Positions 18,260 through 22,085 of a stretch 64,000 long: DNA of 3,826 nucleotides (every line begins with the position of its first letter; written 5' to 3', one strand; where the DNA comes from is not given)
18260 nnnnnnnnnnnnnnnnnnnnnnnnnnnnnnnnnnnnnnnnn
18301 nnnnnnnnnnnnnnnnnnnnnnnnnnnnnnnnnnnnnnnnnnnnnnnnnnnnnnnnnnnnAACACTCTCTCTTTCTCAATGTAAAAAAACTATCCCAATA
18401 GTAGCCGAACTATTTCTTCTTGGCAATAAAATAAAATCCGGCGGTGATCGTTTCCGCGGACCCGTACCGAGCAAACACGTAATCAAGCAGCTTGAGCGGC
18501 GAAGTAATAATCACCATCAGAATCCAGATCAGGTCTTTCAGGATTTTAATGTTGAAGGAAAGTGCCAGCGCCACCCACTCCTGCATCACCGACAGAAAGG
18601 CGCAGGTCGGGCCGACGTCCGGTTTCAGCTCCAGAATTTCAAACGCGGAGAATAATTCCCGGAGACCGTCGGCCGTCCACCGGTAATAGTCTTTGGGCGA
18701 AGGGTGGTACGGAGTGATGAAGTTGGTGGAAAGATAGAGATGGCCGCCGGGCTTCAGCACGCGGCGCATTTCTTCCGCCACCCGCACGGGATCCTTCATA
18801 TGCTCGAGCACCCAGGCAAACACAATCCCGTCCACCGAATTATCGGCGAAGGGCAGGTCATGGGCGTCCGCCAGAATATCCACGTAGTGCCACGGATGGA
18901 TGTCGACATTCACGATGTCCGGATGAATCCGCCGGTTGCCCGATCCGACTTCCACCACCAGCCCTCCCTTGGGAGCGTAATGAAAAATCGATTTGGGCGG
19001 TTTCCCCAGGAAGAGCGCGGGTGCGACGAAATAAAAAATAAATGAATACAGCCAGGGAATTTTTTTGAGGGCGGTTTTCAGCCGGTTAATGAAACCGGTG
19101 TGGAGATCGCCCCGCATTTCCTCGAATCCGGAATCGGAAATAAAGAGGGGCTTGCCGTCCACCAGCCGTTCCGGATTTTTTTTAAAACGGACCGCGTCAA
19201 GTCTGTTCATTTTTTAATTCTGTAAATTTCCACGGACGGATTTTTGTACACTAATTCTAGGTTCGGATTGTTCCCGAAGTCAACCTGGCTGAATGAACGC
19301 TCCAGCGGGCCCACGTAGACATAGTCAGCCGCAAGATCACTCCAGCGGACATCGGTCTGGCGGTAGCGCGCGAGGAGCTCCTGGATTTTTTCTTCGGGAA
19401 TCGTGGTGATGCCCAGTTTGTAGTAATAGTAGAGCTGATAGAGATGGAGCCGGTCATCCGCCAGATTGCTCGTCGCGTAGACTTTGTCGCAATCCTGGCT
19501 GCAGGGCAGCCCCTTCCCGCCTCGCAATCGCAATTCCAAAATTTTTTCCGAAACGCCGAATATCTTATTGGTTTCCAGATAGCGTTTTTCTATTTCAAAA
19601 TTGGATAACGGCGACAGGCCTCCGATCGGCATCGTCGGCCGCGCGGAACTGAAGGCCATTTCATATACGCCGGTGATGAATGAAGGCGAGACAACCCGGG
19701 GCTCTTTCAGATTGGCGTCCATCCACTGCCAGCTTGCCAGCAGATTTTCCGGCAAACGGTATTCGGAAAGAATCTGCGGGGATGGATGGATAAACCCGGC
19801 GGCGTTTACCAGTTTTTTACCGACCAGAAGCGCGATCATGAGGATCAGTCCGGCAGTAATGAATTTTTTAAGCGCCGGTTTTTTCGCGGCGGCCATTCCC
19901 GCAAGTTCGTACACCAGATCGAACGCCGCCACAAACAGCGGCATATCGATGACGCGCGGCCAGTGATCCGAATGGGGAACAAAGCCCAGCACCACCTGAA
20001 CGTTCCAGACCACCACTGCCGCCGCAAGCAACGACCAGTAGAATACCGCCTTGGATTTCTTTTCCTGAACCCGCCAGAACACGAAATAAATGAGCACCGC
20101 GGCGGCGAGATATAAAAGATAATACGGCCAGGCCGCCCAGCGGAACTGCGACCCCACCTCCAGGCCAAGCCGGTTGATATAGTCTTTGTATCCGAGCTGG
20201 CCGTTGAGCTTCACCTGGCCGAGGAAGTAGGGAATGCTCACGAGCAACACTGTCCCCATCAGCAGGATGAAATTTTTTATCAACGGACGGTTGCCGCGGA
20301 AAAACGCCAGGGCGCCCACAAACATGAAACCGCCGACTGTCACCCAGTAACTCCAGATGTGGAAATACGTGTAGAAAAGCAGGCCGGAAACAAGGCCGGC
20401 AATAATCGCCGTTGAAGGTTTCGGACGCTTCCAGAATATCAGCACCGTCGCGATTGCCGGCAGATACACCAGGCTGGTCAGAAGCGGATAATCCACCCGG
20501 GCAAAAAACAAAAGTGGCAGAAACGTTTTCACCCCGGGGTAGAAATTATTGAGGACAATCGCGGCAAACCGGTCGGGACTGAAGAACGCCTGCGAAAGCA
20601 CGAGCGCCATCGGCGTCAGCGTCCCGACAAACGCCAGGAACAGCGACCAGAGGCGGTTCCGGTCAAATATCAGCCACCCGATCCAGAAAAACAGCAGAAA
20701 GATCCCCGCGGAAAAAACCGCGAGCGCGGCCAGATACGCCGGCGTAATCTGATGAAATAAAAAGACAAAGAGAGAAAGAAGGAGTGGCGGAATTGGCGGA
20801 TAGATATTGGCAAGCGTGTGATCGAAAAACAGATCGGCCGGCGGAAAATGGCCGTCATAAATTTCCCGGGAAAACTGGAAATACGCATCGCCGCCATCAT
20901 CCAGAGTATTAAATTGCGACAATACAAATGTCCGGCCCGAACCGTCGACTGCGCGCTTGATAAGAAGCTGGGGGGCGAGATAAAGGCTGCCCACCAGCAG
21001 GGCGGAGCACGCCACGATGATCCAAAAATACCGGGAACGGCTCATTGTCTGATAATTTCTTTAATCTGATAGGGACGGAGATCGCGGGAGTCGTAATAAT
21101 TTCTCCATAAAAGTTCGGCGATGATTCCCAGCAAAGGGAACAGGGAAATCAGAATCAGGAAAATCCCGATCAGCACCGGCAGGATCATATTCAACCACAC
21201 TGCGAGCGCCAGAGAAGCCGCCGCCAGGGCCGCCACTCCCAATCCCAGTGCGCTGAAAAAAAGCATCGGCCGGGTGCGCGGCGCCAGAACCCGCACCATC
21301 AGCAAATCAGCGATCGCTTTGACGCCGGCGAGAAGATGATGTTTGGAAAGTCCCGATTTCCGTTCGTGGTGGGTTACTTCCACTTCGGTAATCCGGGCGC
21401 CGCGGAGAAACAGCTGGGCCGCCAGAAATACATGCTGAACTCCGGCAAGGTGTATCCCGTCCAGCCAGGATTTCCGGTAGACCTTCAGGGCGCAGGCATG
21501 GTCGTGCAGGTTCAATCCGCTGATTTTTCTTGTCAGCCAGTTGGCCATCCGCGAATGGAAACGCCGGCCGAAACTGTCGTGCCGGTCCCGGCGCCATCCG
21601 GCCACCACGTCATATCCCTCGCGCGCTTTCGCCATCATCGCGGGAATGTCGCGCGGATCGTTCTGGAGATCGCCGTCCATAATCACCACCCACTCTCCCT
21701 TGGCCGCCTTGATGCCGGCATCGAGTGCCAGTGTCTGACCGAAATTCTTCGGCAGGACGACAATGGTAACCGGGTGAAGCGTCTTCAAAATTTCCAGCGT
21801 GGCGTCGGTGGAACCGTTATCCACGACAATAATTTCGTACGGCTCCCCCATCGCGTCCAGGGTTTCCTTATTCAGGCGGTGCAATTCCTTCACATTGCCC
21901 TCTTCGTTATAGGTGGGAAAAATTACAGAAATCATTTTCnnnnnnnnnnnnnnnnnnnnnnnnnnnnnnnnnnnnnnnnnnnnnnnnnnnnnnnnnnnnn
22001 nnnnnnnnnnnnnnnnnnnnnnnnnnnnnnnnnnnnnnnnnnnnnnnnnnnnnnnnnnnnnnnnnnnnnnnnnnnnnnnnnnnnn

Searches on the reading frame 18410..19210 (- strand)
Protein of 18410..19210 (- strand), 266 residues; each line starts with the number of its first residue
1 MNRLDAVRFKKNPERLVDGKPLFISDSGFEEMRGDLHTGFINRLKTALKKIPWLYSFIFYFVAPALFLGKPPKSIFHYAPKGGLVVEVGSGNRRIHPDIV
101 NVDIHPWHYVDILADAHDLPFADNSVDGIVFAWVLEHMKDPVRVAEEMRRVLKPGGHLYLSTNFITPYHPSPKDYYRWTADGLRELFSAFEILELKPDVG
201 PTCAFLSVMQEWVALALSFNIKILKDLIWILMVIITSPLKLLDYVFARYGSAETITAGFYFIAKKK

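Call 6: search_protein_families(library=pfam, proteins=[window:18410-19210:-], max_evalue=0.01)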
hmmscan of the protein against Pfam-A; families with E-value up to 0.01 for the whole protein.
window:18410-19210:- (266 aa): 7 families
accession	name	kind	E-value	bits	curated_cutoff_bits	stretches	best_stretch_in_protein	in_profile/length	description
PF08241.18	Methyltransf_11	-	2.9e-15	57.1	21.2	1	112-160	47-95/95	Methyltransferase domain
PF13489.12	Methyltransf_23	-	8.3e-09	35.8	27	1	81-189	22-147/164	Methyltransferase domain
PF13649.12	Methyltransf_25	-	1.4e-08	35.7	27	1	113-156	52-97/97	Methyltransferase domain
PF13847.12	Methyltransf_31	-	1.2e-07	31.9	27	1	113-161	60-110/145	Methyltransferase domain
PF01209.24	Ubie_methyltran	-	8e-07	29.1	20.1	1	113-160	104-151/233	ubiE/COQ5 methyltransferase family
PF08242.18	Methyltransf_12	-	2.1e-06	28.8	30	1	105-158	49-98/98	Methyltransferase domain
PF05148.21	Methyltransf_8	-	1.1e-05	25.9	27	1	84-160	75-156/219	Hypothetical methyltransferase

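Call 7: search_protein_families(library=ncbifam, proteins=[window:18410-19210:-], max_evalue=0.001)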
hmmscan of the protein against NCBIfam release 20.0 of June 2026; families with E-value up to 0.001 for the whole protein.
window:18410-19210:- (266 aa): 17 families
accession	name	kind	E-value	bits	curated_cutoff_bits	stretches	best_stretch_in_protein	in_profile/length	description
NF045667.1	MTase_DVU1556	equivalog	1.1e-09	38.1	155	1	112-161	71-120/213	DVU_1556 family methyltransferase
NF001241.0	PRK00216.1-2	equivalog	3.6e-08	33.3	327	1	112-170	99-156/231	demethylmenaquinone methyltransferase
TIGR01934.1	MenG_MenH_UbiE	subfamily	6.4e-08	32.2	158.35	1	113-160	94-141/223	ubiquinone/menaquinone biosynthesis methyltransferase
NF001240.0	PRK00216.1-1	equivalog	1.5e-07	30.7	378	1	112-167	120-174/251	bifunctional demethylmenaquinone methyltransferase/2-methoxy-6-polyprenyl-1,4-benzoquinol methylase UbiE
NF001243.0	PRK00216.1-4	equivalog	1.2e-06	28.1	235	1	113-158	104-149/237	demethylmenaquinone methyltransferase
NF001244.0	PRK00216.1-5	equivalog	2.3e-06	27.1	216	1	113-160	106-153/236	bifunctional demethylmenaquinone methyltransferase/2-methoxy-6-polyprenyl-1,4-benzoquinol methylase UbiE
TIGR02752.1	MenG_heptapren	equivalog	2.8e-06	27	419.85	1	114-158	103-147/231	demethylmenaquinone methyltransferase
NF047649.1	MTase_UXPK_star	exception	2.9e-06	26.5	460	1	83-165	103-186/283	methyltransferase/UXPK-star double selenoprotein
NF008823.0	PRK11873.1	subfamily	3.6e-06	26.7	263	1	115-161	136-182/272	arsenite methyltransferase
NF052510.1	methyltran_MpqE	exception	5.1e-06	26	335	1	113-178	104-168/234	methyl-plastoquinone biosynthesis methyltransferase MpqE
NF045823.1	PthPhpthDimycoMt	equivalog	1.5e-05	24.3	300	1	114-159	120-165/256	phthiotriol/phenolphthiotriol dimycocerosates methyltransferase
TIGR02072.1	BioC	equivalog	1.7e-05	24.7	184.95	1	112-162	84-134/244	malonyl-ACP O-methyltransferase BioC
NF041537.1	ArsM_AhpD_UU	exception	2.4e-05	23.3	510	1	114-165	134-185/345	arsenite methyltransferase/AhpD domain selenoprotein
NF045825.1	FAmtase_mtf2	equivalog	5.4e-05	22.5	400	1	114-159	112-157/248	fatty-acid O-methyltransferase Mtf2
NF038099.1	AsSugarArsM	exception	8.4e-05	21.9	400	1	108-163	116-174/321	arsenosugar biosynthesis arsenite methyltransferase ArsM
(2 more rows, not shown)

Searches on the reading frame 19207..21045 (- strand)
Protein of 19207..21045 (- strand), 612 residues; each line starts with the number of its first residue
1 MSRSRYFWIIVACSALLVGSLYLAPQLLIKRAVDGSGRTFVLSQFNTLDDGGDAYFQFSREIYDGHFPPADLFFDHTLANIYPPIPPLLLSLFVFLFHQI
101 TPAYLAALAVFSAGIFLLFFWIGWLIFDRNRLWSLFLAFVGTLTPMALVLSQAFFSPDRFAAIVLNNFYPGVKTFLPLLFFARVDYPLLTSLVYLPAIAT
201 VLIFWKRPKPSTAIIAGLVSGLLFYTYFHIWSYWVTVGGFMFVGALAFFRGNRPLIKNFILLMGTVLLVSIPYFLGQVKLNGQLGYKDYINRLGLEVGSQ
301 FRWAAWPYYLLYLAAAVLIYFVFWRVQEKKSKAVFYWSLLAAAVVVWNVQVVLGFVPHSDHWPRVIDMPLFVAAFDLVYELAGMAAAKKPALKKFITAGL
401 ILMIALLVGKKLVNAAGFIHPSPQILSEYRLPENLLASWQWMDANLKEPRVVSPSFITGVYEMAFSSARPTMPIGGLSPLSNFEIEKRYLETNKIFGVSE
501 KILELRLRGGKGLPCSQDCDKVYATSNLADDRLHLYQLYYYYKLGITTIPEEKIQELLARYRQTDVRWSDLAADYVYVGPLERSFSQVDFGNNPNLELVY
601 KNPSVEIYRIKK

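Call 6: search_protein_families(library=pfam, proteins=[window:19207-21045:-], max_evalue=0.01)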
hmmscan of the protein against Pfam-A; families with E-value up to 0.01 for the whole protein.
window:19207-21045:- (612 aa): 0 families

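Call 7: search_protein_families(library=ncbifam, proteins=[window:19207-21045:-], max_evalue=0.001)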
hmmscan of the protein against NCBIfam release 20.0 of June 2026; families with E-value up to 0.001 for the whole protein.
window:19207-21045:- (612 aa): 0 families

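Call 39: search_protein_families(library=pfam, proteins=[window:19207-21045:-], max_evalue=1)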
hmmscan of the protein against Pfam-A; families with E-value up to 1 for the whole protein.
window:19207-21045:- (612 aa): 1 family
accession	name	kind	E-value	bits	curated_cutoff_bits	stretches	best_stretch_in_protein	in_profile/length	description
PF06596.16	PsbX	-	0.011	16.2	25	1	335-360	8-33/38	Photosystem II reaction centre X protein (PsbX)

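Call 57: find_homologous_proteins(query=window:19207-21045:-, max_evalue=0.00001)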
Query window:19207-21045:- (612 aa): 44 proteins with E <= 0.00001 among 8000 candidates.
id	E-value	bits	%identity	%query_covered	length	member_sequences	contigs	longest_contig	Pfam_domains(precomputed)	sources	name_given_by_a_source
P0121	0.0e+0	1387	100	100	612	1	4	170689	-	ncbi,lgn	-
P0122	3.6e-224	764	57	99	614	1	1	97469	-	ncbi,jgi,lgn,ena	-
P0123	3.2e-223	761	55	97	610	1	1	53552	-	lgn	-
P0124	7.9e-222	756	54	100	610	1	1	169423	-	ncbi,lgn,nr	ncbi:MAG: hypothetical protein Q7S83_03575 [bacterium]|nr:hypothetical protein [bacterium]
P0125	2.5e-215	735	53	100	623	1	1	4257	-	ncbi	-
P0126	7.6e-212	723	55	99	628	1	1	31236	-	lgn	-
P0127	1.0e-201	690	50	99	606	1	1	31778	-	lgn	-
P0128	8.6e-201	687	51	99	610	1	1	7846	-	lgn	-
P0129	1.3e-199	683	50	99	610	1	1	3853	-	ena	-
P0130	4.6e-199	681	51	100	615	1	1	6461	-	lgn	-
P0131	7.0e-197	674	51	100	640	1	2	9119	-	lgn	-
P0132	9.9e-197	673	50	100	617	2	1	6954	-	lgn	-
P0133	2.2e-195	669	50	100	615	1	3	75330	-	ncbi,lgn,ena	-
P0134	1.1e-194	667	51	99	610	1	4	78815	-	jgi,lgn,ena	-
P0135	2.1e-194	666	51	99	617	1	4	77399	-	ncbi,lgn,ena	-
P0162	7.0e-81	291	33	98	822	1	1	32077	PF13641.13,PF00535.33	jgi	jgi:glycosyltransferase involved in cell wall biosynthesis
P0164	2.0e-76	276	32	100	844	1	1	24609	PF13641.13,PF00535.33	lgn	-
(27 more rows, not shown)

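Call 71: predict_structure(alignment_id=A3)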
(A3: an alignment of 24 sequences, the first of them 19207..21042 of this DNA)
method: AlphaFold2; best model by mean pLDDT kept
length: 611 residues; sequences in the alignment: 24
mean_pLDDT: 90.1   pTM: 0.90
mean pLDDT of the five models: 90.1, 90.0, 89.7, 89.2, 86.4
residues with pLDDT >= 90: 392; 70-90: 194; 50-70: 25; < 50: 0
segments of 3 or more residues with pLDDT < 50: none
pLDDT, mean of each block of 10 residues (from residue 1): 87 97 94 92 76 81 77 71 89 91 94 97 96 97 93 93 89 68 86 96 96 97 91 95 94 95 96 88 86 74 91 97 92 97 91 79 94 97 94 96 95 90 88 92 90 91 87 85 93 94 92 84 88 86 81 96 91 93 88 94 95 85
secondary structure, 60 per line:
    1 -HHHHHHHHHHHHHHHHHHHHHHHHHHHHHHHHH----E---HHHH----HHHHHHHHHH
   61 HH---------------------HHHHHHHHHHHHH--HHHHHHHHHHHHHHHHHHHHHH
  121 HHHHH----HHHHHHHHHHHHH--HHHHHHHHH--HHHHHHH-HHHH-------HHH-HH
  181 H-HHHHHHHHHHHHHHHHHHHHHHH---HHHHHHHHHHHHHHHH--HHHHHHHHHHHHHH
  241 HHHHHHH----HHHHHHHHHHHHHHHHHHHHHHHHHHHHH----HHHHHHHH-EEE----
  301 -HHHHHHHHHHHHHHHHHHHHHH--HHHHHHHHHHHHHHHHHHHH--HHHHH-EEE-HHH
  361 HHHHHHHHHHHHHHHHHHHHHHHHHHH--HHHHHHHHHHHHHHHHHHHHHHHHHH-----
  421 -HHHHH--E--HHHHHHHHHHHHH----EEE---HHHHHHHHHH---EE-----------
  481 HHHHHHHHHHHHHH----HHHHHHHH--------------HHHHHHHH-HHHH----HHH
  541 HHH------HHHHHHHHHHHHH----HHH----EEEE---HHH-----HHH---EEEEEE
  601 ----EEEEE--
elements in order: H2-34 H43-46 H51-62 H84-96 H99-125 H130-142 H145-153 H156-162 H164-167 H183-205 H209-224 H227-247 H252-280 H285-292 E294-296 H302-323 H326-345 H348-352 E354-356 H358-387 H390-415 H422-426 H432-444 E449-451 H455-464 H481-494 H499-506 H521-528 H530-533 H538-543 H550-562 E574-577 E595-600 E605-609

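Call 73: fold_search(model_id=the predicted structure, library=pdb)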
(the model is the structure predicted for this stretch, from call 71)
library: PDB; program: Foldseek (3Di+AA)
matches with E <= 10: 394; with E <= 0.001: 24
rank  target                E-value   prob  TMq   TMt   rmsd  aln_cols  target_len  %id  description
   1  8b6l_I                2.4e-07  1.00  0.44  0.41  13.9       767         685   11  Subtomogram average of the human Sec61-TRAP-OSTA-translocon (released 2022-12-07)
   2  9n9j_I                4.5e-07  1.00  0.43  0.39  11.6       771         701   11  Structure of a GRP94 folding intermediate engaged with a CCDC134- and FKBP11-bound secretory translocon (released 2025-11-19)
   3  8pn9_A                5.1e-07  1.00  0.46  0.43  12.9       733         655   12  Structure of human oligosaccharyltransferase OST-A complex bound to NGI-1 (released 2024-05-08)
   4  6s7o_A                8.6e-07  1.00  0.44  0.42  12.9       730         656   10  Cryo-EM structure of human oligosaccharyltransferase complex OST-A (released 2019-12-18)
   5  6ezn_F                1.4e-06  1.00  0.44  0.42  13.5       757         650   12  Cryo-EM structure of the yeast oligosaccharyltransferase (OST) complex (released 2018-01-17)
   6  8agb_A                1.8e-06  1.00  0.45  0.43  13.6       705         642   12  Structure of yeast oligosaccharylransferase complex with lipid-linked oligosaccharide bound (released 2022-12-07)
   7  6gxc_A                2.1e-06  1.00  0.48  0.42   9.9       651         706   10  Bacterial oligosaccharyltransferase PglB in complex with an inhibitory peptide and a reactive lipid-linked oligosaccha (released 2018-11-14)
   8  8age_A                2.4e-06  1.00  0.44  0.43  13.0       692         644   12  Structure of yeast oligosaccharylransferase complex with acceptor peptide bound (released 2022-12-07)
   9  7oci_F                2.5e-06  1.00  0.45  0.43  13.3       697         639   12  Cryo-EM structure of yeast Ost6p containing oligosaccharyltransferase complex (released 2022-02-16)
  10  8agc_A                5.0e-06  1.00  0.45  0.40  12.3       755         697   10  Structure of yeast oligosaccharylransferase complex with lipid-linked oligosaccharide and non-acceptor peptide bound (released 2022-12-07)
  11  7zlg_A                5.0e-06  1.00  0.41  0.39  11.6       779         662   11  Cryo-EM structure of C-mannosyltransferase CeDPY19, in complex with acceptor peptide and bound to CMT2-Fab and anti-Fa (released 2023-01-11)
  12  6s7t_A                5.2e-06  1.00  0.46  0.41  12.1       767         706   10  Cryo-EM structure of human oligosaccharyltransferase complex OST-B (released 2019-12-18)
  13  6ftg_5                5.2e-06  1.00  0.44  0.42  14.5       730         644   12  Subtomogram average of OST-containing ribosome-translocon complexes from canine rough microsomal membranes (released 2018-03-21)
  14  6c26_A                7.4e-06  1.00  0.40  0.39  15.0       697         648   13  The Cryo-EM structure of a eukaryotic oligosaccharyl transferase complex (released 2018-01-31)
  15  5ogl_A                1.0e-05  1.00  0.47  0.42   9.6       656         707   11  Structure of bacterial oligosaccharyltransferase PglB in complex with an acceptor peptide and an lipid-linked oligosac (released 2017-10-25)
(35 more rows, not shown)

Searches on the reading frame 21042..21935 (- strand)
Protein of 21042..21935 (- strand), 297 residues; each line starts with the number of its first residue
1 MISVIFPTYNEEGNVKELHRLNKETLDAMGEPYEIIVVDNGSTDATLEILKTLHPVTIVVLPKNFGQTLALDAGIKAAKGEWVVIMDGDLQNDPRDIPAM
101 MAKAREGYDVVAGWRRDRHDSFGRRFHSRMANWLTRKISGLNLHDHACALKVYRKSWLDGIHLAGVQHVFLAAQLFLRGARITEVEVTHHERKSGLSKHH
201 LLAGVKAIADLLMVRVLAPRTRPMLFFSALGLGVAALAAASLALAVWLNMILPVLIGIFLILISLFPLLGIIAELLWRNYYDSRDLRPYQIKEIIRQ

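Call 6: search_protein_families(library=pfam, proteins=[window:21042-21935:-], max_evalue=0.01)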
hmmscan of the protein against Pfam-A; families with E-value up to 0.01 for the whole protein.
window:21042-21935:- (297 aa): 4 families
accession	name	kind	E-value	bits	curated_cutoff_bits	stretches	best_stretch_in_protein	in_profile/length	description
PF00535.33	Glycos_transf_2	-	1.1e-33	117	23.3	1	3-159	1-165/168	Glycosyl transferase family 2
PF13641.12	Glyco_tranf_2_3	-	1.2e-06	29.1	27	1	2-116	3-124/230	Glycosyltransferase like family 2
PF10111.15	Glyco_tranf_2_2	-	2.8e-06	27.5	27.3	1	3-91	1-93/276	Glycosyltransferase like family 2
PF13704.12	Glyco_tranf_2_4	-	3.1e-05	24.8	27.5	1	34-89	21-81/98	Glycosyl transferase family 2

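Call 7: search_protein_families(library=ncbifam, proteins=[window:21042-21935:-], max_evalue=0.001)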
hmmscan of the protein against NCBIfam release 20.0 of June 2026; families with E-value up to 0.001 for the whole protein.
window:21042-21935:- (297 aa): 17 families
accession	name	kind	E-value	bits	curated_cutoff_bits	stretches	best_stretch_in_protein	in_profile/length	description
NF007986.1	PRK10714.1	equivalog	1.4e-44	152.4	529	1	2-296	8-313/316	undecaprenyl-phosphate 4-deoxy-4-formamido-L-arabinose transferase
NF047588.1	GlcsyltransPgfSStrep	equivalog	3.9e-29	101.8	500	1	2-253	3-255/308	glycosyltransferase PgfS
TIGR04182.1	glyco_TIGR04182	equivalog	1.1e-15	57.8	325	1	2-274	2-280/293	S-layer glycoprotein N-glycosyltransferase AglJ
NF041875.1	EPS_EpsD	equivalog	4.3e-14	52.6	370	1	2-111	1-111/325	exopolysaccharide biosynthesis glycosyltransferase EpsD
NF041391.1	DPhHxTase_Halo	equivalog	6.1e-14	51.5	375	1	8-211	3-204/213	dolichyl-phosphate hexose transferase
TIGR03937.1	PgaC_IcaA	equivalog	5.1e-13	48.8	422.3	1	1-106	46-152/407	poly-beta-1,6-N-acetyl-D-glucosamine synthase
NF058614.1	PPMAGASynPpgS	equivalog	5.5e-13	48.9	370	1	4-215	4-223/226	polyprenyl-phospho-N-acetylgalactosaminyl synthase PpgS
TIGR04283.1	glyco_like_mftF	equivalog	8.6e-13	48.4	182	1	2-133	1-127/221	TIGR04283 family arsenosugar biosynthesis glycosyltransferase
NF007482.0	PRK10073.1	equivalog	4.3e-10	39.1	423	1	2-106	8-112/334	glycosyltransferase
TIGR03965.1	mycofact_glyco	equivalog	5.5e-09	35.4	280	1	3-104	77-179/467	mycofactocin biosynthesis glycosyltransferase MftF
NF010496.0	PRK13915.1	equivalog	1.4e-08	34.2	262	1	2-93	33-130/307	glucosyl-3-phosphoglycerate synthase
NF047683.1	TeichurnBiosyTuaG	equivalog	3.4e-08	33.4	400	1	2-91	8-98/252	teichuronic acid biosynthesis protein TuaG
NF038302.1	EPS_HpsE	equivalog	6e-08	32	300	1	2-94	3-101/307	hormogonium polysaccharide biosynthesis glycosyltransferase HpsE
NF045692.1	OglycostaseCruG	equivalog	5e-07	29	600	1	2-112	43-161/386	2'-O-glycosyltransferase CruG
NF050050.1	ProtGlycPglI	equivalog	0.00019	20.9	500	1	2-113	4-117/306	GalNAc(5)-diNAcBac-PP-undecaprenol beta-1,3-glucosyltransferase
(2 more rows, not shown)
